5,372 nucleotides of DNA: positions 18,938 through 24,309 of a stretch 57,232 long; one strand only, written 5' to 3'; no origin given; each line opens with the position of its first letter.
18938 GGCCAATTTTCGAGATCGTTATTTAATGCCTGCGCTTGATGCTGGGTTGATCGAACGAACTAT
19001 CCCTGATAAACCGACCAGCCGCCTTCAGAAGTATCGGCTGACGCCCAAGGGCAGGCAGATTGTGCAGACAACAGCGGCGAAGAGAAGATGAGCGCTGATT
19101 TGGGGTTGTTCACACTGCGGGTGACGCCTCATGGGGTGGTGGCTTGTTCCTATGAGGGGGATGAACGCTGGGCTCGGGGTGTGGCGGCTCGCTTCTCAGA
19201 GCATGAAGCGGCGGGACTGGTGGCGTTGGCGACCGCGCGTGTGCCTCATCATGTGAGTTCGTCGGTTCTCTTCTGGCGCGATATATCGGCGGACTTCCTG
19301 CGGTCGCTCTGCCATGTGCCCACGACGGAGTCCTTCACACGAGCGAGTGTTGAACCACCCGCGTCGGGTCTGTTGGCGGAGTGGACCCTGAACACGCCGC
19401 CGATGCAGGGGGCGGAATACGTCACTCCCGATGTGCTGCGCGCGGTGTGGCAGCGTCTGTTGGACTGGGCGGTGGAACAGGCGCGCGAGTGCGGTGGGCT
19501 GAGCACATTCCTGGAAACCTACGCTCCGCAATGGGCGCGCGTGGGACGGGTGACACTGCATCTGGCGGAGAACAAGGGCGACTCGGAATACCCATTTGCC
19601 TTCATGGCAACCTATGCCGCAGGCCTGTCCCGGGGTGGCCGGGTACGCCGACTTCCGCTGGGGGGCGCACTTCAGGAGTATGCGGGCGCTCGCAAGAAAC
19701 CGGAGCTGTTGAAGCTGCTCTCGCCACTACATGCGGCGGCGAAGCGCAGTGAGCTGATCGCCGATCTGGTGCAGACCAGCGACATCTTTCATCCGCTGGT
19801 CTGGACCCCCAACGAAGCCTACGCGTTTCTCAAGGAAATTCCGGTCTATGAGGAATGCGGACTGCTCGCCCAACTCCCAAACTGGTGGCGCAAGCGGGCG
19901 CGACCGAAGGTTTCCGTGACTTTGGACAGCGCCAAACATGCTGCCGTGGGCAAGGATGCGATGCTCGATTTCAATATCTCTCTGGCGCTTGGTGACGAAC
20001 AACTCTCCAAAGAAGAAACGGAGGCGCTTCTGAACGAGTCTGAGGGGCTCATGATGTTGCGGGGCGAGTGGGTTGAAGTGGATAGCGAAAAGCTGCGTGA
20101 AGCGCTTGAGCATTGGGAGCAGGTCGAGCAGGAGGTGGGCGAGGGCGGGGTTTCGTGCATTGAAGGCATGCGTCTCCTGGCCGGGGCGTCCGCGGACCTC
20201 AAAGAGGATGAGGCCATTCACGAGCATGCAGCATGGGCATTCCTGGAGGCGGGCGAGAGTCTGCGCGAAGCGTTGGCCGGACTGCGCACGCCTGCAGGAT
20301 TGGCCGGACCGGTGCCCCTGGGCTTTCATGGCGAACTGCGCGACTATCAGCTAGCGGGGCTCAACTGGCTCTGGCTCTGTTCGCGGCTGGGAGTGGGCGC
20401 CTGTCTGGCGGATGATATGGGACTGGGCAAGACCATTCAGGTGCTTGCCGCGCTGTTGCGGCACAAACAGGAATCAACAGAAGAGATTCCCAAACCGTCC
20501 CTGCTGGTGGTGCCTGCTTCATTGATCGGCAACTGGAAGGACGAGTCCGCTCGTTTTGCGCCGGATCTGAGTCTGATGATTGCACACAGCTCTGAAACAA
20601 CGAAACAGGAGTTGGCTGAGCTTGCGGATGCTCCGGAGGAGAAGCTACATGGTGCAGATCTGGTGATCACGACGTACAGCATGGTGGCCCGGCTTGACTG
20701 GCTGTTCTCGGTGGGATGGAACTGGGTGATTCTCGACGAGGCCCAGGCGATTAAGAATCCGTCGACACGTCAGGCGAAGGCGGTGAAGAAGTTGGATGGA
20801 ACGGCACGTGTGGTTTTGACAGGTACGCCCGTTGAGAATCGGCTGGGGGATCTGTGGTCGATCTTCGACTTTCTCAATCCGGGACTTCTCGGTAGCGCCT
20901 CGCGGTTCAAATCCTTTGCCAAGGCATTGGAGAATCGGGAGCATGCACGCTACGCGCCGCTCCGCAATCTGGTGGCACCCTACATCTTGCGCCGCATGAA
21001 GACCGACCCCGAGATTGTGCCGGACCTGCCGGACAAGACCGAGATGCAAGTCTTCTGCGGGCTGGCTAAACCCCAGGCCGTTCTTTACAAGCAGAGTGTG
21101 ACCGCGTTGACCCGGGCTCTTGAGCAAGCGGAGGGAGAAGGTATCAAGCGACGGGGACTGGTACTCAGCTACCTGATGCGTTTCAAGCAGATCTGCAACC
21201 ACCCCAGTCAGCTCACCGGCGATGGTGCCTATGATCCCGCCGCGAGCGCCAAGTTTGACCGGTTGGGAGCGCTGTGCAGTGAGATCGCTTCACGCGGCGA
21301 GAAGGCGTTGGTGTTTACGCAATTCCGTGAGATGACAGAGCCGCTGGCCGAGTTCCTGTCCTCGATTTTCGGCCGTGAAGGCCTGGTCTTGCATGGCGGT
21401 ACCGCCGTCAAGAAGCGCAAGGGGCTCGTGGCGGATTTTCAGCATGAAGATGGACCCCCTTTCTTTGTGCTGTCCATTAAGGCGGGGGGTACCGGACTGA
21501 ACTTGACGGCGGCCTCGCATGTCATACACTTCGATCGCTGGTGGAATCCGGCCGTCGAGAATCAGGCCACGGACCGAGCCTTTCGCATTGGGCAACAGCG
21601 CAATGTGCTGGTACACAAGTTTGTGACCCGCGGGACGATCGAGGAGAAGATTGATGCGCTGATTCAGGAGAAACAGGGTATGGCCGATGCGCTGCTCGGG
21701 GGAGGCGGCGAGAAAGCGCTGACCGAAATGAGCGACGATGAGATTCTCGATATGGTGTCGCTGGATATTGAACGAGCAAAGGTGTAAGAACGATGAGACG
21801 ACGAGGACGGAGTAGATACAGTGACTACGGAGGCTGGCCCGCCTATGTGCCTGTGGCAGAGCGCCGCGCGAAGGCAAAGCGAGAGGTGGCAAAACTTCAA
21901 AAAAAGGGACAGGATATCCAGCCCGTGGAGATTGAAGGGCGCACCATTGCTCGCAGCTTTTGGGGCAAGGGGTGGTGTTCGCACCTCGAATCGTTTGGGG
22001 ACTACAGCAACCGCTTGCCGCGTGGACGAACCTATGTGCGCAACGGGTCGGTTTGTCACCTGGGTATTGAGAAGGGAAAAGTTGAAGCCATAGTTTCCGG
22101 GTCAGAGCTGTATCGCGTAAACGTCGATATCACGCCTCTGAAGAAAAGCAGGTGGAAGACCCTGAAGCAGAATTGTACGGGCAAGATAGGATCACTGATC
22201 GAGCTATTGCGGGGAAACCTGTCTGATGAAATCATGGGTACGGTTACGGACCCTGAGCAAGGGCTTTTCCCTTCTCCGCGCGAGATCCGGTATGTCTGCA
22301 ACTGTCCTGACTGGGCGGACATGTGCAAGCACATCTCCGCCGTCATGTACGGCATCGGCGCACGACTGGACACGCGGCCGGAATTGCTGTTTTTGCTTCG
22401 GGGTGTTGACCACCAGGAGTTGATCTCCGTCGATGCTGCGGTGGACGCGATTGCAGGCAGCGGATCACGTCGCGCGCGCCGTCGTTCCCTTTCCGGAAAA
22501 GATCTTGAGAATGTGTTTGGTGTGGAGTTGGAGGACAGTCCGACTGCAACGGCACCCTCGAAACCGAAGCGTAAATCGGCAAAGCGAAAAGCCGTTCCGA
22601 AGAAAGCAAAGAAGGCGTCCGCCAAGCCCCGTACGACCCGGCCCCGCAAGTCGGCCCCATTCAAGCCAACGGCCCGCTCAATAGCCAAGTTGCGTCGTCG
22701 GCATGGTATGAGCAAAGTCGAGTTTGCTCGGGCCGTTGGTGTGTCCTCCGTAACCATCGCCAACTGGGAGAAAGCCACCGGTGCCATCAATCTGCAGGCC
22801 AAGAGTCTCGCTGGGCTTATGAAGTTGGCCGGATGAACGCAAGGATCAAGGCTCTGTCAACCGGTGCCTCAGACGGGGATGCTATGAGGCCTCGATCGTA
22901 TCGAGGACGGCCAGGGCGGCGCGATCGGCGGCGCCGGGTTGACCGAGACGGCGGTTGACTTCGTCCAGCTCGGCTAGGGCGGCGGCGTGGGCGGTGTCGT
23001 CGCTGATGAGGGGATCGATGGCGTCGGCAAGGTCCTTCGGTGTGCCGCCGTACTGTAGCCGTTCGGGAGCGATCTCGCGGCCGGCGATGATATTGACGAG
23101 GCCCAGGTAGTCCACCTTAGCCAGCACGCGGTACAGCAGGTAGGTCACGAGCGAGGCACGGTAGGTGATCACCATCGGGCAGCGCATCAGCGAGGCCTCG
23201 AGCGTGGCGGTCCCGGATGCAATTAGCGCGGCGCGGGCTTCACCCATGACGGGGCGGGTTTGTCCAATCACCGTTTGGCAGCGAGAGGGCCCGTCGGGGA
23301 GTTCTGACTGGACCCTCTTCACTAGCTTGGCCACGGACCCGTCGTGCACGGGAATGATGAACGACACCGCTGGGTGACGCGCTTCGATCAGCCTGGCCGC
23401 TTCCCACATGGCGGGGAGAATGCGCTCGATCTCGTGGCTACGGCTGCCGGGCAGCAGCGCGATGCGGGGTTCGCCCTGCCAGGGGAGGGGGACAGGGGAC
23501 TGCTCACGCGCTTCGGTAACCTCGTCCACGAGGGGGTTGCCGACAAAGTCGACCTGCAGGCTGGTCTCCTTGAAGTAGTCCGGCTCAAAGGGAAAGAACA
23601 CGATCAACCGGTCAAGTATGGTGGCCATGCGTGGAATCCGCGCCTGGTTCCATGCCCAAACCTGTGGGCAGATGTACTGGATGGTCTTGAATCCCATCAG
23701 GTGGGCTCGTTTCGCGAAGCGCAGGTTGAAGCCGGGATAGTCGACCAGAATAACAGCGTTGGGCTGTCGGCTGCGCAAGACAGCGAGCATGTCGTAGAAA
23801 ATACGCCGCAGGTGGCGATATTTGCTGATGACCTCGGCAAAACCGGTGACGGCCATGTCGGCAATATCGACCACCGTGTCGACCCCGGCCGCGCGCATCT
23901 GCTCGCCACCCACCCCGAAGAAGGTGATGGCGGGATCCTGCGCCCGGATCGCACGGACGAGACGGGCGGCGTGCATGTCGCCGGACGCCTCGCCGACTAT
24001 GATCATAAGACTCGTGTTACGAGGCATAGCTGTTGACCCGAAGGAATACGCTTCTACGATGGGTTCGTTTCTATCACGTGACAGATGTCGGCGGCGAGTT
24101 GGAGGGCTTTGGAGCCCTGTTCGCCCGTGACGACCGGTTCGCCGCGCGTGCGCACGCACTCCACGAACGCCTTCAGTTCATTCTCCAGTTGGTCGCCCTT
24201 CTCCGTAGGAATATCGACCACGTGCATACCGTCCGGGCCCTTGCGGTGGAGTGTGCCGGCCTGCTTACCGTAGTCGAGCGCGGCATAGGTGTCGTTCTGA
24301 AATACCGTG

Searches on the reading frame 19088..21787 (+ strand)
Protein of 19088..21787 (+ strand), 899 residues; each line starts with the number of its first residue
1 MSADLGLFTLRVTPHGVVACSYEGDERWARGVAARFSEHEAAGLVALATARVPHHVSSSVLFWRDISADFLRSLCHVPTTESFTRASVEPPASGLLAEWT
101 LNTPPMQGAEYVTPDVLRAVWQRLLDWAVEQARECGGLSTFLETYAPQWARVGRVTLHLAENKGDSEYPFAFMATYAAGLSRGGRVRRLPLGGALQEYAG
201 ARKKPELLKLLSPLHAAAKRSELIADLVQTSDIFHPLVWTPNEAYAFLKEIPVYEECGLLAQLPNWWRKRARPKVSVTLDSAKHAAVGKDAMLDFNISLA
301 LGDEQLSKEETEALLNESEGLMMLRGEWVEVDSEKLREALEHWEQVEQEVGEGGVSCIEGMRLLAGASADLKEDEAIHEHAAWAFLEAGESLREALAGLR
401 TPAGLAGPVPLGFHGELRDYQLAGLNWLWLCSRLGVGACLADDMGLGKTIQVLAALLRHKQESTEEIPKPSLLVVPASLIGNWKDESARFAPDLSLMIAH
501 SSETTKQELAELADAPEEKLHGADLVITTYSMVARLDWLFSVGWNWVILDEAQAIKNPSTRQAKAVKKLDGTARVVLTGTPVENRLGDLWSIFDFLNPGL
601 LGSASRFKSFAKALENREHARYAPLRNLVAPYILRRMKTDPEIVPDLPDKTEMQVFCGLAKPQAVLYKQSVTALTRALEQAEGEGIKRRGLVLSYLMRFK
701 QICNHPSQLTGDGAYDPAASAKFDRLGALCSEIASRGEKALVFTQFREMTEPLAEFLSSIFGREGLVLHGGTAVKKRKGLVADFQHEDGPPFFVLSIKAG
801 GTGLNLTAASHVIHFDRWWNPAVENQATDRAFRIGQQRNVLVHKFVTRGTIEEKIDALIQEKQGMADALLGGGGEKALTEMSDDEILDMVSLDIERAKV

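Call 55: search_protein_families(library=pfam, proteins=[window:19088-21787:+], max_evalue=0.00001)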
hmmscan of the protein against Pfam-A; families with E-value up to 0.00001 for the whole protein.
window:19088-21787:+ (899 aa): 3 families
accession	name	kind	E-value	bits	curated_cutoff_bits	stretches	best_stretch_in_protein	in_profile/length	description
PF00176.29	SNF2-rel_dom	-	4e-63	213.6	24.9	1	420-707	1-289/290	SNF2-related domain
PF12419.13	DUF3670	-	5.2e-33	114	27.6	1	234-363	3-134/136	SNF2 Helicase protein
PF00271.37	Helicase_C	-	8.1e-21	74.8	23.5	1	727-835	4-110/110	Helicase conserved C-terminal domain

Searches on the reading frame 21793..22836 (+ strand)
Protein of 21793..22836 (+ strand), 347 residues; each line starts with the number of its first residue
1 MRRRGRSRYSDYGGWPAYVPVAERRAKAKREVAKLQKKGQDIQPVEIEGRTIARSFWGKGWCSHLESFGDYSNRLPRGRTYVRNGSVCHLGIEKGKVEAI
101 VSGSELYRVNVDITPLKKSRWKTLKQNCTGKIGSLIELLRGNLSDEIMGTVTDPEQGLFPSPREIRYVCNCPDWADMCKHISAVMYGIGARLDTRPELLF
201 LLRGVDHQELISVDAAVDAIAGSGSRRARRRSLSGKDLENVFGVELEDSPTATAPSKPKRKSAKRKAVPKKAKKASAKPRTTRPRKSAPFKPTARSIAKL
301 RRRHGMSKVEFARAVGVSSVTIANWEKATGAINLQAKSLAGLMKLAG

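Call 55: search_protein_families(library=pfam, proteins=[window:21793-22836:+], max_evalue=0.00001)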
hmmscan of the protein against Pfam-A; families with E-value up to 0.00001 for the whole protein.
window:21793-22836:+ (347 aa): 1 family
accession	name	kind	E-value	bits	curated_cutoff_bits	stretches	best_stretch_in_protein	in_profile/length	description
PF01381.28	HTH_3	-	1.3e-06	28.8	23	1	297-334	1-38/55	Helix-turn-helix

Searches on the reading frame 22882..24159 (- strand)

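Call 55: search_protein_families(library=pfam, proteins=[window:22882-24159:-], max_evalue=0.00001)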
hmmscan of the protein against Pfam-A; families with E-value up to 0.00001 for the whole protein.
window:22882-24159:- (425 aa): 1 family
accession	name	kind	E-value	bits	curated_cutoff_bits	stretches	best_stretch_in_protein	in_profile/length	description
PF02684.21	LpxB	-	4e-87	293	22.6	1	52-392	2-346/374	Lipid-A-disaccharide synthetase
